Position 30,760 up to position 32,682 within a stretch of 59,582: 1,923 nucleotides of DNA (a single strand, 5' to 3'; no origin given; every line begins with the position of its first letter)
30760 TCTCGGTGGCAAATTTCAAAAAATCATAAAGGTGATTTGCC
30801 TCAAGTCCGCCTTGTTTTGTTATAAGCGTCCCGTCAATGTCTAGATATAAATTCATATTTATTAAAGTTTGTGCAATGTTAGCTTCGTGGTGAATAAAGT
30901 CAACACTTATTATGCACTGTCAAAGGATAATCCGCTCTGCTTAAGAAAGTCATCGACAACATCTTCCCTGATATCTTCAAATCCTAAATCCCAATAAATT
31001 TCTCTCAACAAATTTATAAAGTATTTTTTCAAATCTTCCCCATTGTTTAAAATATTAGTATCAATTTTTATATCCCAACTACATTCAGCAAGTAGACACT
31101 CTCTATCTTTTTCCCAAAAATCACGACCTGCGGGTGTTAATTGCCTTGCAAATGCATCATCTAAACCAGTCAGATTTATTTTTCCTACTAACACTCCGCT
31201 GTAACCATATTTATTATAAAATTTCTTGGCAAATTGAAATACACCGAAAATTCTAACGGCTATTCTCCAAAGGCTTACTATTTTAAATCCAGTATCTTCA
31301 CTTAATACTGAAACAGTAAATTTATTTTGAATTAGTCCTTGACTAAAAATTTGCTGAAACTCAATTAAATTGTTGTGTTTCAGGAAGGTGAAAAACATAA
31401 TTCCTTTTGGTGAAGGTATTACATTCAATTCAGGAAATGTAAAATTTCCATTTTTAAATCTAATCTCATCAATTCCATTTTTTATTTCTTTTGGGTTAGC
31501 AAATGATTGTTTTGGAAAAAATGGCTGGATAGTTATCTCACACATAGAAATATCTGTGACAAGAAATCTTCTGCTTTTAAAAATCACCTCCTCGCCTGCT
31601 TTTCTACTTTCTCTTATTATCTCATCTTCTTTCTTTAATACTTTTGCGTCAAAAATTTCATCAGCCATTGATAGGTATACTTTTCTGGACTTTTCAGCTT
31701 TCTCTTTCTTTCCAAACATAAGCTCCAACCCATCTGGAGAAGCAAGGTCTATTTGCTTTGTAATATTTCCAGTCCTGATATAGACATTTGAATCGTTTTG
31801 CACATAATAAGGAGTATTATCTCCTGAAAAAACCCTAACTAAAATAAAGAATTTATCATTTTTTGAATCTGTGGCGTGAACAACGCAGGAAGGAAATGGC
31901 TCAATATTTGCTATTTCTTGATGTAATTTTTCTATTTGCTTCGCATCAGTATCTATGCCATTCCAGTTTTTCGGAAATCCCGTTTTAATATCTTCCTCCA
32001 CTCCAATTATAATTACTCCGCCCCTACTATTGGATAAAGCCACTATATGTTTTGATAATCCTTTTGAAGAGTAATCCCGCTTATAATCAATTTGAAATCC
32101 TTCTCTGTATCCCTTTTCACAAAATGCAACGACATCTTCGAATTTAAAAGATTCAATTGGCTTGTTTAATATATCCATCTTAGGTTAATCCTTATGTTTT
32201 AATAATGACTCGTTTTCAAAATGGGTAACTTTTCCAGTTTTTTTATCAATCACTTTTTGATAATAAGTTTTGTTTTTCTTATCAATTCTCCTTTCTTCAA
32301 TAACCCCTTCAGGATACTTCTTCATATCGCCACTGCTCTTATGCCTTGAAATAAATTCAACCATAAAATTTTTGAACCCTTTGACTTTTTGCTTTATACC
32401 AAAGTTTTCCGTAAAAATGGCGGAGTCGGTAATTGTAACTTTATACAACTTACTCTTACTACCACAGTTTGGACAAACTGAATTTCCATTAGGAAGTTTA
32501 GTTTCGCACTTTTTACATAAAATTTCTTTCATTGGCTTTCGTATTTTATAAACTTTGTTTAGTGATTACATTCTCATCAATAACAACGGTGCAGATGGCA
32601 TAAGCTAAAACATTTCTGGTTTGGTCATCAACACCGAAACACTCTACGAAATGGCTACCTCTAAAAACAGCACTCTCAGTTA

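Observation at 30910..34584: Tightly coupled five-gene operon around a SMODS/CD-NTase-like nucleotidyltransferase: candidate non-canonical nucleotide-signalling defence system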

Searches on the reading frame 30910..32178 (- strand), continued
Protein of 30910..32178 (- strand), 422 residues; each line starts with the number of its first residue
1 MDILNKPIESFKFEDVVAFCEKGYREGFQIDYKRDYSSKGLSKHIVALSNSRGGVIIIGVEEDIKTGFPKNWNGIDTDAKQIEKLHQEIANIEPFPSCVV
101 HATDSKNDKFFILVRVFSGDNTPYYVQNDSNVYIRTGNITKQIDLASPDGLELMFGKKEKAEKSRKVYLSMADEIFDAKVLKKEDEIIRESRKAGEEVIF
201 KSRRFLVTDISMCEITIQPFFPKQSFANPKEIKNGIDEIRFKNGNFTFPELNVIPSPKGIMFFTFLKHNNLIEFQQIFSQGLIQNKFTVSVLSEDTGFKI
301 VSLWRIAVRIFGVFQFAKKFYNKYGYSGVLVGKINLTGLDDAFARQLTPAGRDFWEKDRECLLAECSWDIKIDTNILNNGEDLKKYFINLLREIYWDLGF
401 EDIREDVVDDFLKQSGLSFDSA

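Call 60: search_solved_structures(query=A2, max_evalue=1, show_alignments=4)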
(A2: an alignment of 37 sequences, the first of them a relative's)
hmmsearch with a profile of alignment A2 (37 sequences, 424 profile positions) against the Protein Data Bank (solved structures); distinct sequences matched with E-value up to 1: 11.
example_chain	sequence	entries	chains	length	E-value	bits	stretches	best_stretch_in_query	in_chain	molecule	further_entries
9nyy_A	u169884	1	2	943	6.5e-06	28.4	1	9-78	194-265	Protein SLFN14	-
9jr9_A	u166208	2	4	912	2.1e-05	26.7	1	40-78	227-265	Protein SLFN14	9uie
9jn9_A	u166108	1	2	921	2.6e-05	26.4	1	41-78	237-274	Protein SLFN14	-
9ylu_A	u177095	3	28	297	7.1e-05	25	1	25-151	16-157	CbCash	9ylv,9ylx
5yd0_A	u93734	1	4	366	0.032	16.2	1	41-70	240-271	Schlafen 8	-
7lrc_A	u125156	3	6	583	0.046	15.7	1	41-65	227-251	Schlafen family member 12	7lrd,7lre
7eg0_B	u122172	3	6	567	0.046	15.7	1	41-65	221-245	Schlafen family member 12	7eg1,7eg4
28lu_y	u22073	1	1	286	0.092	14.7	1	300-395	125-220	Sigma 54 modulation/S30EA ribosomal protein C-terminal domain-containing protein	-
7zel_A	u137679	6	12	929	0.42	12.6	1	11-87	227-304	Schlafen family member 11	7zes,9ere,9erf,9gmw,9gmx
9erd_A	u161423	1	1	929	0.42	12.6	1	11-87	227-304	Schlafen family member 11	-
7zep_A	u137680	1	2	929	0.64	11.9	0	11-87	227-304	Schlafen family member 11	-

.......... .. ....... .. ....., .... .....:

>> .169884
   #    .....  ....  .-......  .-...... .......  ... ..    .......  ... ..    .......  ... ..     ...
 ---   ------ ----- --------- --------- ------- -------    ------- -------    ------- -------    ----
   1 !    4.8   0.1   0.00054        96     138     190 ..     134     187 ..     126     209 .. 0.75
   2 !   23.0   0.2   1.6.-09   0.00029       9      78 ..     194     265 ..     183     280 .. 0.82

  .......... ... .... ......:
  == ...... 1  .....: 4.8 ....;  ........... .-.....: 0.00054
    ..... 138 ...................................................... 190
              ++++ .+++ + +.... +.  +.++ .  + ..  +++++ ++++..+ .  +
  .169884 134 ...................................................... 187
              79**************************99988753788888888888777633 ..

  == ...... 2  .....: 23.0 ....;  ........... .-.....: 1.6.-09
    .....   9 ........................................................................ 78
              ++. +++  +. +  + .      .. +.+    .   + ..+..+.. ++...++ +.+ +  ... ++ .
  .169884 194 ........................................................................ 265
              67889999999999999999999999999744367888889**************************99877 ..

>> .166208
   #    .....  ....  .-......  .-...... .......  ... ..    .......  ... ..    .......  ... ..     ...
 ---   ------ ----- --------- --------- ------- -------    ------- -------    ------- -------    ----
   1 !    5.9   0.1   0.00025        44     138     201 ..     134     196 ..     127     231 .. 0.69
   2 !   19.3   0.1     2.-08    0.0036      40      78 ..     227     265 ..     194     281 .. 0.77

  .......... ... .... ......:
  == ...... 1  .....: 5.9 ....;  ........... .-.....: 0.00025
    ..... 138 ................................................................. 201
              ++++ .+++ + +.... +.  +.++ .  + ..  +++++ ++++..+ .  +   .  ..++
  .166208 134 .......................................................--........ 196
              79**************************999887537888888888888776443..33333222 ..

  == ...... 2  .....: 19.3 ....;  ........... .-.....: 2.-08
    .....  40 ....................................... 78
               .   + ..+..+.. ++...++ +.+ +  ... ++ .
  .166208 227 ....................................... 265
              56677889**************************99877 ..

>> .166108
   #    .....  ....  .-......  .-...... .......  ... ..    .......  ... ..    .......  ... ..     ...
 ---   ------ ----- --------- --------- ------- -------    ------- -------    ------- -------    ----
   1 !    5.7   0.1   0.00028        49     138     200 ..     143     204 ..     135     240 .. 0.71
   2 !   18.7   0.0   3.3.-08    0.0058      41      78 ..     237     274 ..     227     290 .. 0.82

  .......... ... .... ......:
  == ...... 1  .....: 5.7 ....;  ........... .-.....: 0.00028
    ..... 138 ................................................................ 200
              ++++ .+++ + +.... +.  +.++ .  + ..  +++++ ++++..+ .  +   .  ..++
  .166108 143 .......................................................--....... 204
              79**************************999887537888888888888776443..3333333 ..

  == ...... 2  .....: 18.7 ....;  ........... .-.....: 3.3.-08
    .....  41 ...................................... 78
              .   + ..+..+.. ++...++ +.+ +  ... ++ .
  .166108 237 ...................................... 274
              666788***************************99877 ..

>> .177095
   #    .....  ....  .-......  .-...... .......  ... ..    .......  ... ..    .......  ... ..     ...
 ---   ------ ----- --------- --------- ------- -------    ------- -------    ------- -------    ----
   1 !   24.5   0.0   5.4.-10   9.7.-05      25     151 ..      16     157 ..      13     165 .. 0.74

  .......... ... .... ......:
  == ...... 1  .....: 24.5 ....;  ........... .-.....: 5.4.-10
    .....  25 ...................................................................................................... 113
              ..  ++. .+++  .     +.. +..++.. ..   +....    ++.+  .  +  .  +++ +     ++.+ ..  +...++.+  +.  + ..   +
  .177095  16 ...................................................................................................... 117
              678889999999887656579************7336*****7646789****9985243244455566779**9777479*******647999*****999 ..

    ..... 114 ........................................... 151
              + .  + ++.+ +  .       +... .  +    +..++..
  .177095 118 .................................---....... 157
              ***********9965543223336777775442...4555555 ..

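Call 101: fold_search(model_id=the predicted structure, library=viral)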
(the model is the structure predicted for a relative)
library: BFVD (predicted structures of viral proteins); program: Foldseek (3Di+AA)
matches with E <= 10: 558; with E <= 0.001: 2
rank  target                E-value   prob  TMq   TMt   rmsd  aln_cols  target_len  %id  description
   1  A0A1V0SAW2            4.4e-07  1.00  0.22  0.35  19.1       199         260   19  Divergent AAA domain [Catovirus CTV1]
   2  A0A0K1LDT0            7.6e-04  1.00  0.19  0.16  10.8       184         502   14  Uncharacterized protein [Camelpox virus]
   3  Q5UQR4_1              6.0e-03  0.44  0.17  0.10  27.9       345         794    8  Uncharacterized protein R327 [Acanthamoeba polyphaga mimivirus]
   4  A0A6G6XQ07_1          1.5e-02  0.28  0.13  0.08  13.1       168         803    8  (no name in the UniProt tables at hand)
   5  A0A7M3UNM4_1          2.4e-02  0.15  0.12  0.07  18.6       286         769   12  Uncharacterized protein [Pyramimonas orientalis virus 01B]
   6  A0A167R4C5            3.2e-02  0.60  0.16  0.38   9.1       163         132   13  Uncharacterized protein [Powai lake megavirus]
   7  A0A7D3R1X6            3.8e-02  0.18  0.13  0.21  13.6       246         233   10  Uncharacterized protein [Fadolivirus FV1/VV64]
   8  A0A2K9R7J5            5.1e-02  0.18  0.12  0.16  12.5       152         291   11  (no name in the UniProt tables at hand)
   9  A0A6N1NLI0            5.4e-02  0.13  0.15  0.20  25.4       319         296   11  Putative orfan [Tupanvirus soda lake]
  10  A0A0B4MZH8            5.4e-02  0.12  0.11  0.16  30.1       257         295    9  Uncharacterized protein [Streptococcus phage SOCP]
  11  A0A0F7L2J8            6.4e-02  0.13  0.11  0.15  20.3       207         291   10  Putative exodeoxyribonuclease 8 PDDEXK-like domain-containing protein [uncultured marine virus]
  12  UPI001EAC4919         8.6e-02  0.11  0.10  0.22  17.1       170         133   10  (no name look-up for this kind of identifier)
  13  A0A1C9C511            9.1e-02  0.18  0.13  0.20  12.0       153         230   12  Putative TATA-box-binding protein [Heterosigma akashiwo virus 01]
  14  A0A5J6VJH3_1          9.7e-02  0.21  0.16  0.09  20.1       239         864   11  Uncharacterized protein [Megaviridae environmental sample]
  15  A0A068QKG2            1.0e-01  0.41  0.16  0.20   7.9       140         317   11  Uncharacterized protein [Armadillidium vulgare iridescent virus]
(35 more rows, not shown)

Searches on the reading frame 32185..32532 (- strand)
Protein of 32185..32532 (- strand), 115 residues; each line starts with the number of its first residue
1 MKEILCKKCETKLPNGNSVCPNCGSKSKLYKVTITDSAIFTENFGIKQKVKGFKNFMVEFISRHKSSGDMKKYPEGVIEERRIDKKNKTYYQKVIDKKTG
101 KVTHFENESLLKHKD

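Call 3: search_protein_families(library=pfam, proteins=[window:32185-32532:-], max_evalue=0.1)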
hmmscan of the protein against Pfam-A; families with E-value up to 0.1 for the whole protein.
window:32185-32532:- (115 aa): 10 families
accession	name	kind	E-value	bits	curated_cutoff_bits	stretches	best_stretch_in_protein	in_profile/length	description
PF13240.11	Zn_Ribbon_1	-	0.00015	21.9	25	1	6-26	2-22/23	zinc-ribbon domain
PF12773.13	DZR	-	0.00016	22.2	27.3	1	6-27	1-22/45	Double zinc ribbon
PF18912.6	DZR_2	-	0.0023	18.2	27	1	3-26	21-45/56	Double zinc ribbon domain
PF12760.12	Zn_ribbon_IS1595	-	0.0089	16.4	25.4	1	14-33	16-33/46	Transposase zinc-ribbon domain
PF08271.17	Zn_Ribbon_TF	-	0.017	15.1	29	0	3-13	19-29/43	TFIIB zinc-binding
PF13920.12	zf-C3HC4_3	-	0.044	14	27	1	4-26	24-45/49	Zinc finger, C3HC4 type (RING finger)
PF01155.25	HypA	-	0.081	13.4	28.9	1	3-27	70-96/112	Hydrogenase/urease nickel incorporation, metallochaperone, hypA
PF17032.10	Zn_ribbon_15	-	0.087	14.1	28.9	0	5-24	54-73/73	zinc-ribbon family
PF10571.15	UPF0547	-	0.094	13.3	29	0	6-24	3-21/26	Uncharacterised protein family UPF0547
PF18551.6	TackOD1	-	0.095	12.7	32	0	5-27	76-98/188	Thaumarchaeal output domain 1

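Call 4: search_protein_families(library=padloc, proteins=[window:32185-32532:-], max_evalue=0.1)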
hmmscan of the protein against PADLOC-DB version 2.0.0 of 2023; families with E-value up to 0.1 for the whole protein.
window:32185-32532:- (115 aa): 0 families

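Call 5: search_protein_families(library=ncbifam, proteins=[window:32185-32532:-], max_evalue=0.1)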
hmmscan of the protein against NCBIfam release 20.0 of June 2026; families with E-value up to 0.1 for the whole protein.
window:32185-32532:- (115 aa): 4 families
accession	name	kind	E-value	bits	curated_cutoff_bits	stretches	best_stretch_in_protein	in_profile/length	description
TIGR00201.1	comF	subfamily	0.016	15.2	233.55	1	6-70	1-58/190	ComF family protein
NF011149.0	PRK14559.1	equivalog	0.026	13.3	374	1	5-97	29-125/642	serine/threonine phosphatase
NF049861.1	SCO2400_fam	subfamily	0.046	14.3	55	1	6-38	4-35/136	SCO2400 family protein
NF041664.1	RNAP_arch_Epp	equivalog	0.067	13.1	50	1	6-27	3-22/57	transcription elongation factor subunit Spt4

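Call 6: search_protein_families(library=phrogs, proteins=[window:32185-32532:-], max_evalue=0.01)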
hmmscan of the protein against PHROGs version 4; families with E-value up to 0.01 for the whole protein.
window:32185-32532:- (115 aa): 2 families
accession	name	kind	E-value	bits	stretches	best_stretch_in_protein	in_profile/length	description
phrog_6586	-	unknown function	0.0013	19.6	1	2-30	2-30/129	-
phrog_20727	-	unknown function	0.004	18.3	1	2-29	25-55/56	-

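Call 65: find_related_loci(query=window:32185-32532:-, collection=genome_contigs, flank=5000)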
Query window:32185-32532:- (115 aa) in genome_contigs; peptide patterns used: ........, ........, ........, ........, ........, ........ (x = any residue, [..] = any of these).
146 stretches matched a pattern; 2 encode a relative of the query (tblastn E <= 1e-3); 2 distinct loci.
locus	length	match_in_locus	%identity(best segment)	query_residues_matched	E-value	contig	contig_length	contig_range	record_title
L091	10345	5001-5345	87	1-115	5e-65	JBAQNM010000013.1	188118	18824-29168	MAG: Candidatus Moraniibacteriota bacterium isolate MFD12002_ilm_asm_bin53 k127_9606, whole genome shotgun sequence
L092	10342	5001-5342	28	6-114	3e-6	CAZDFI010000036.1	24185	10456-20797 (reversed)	MAG TPA_asm: uncultured Enterobacteriaceae bacterium isolate binchicken_co85_92 genome assembly, contig: NODE_1206_lengt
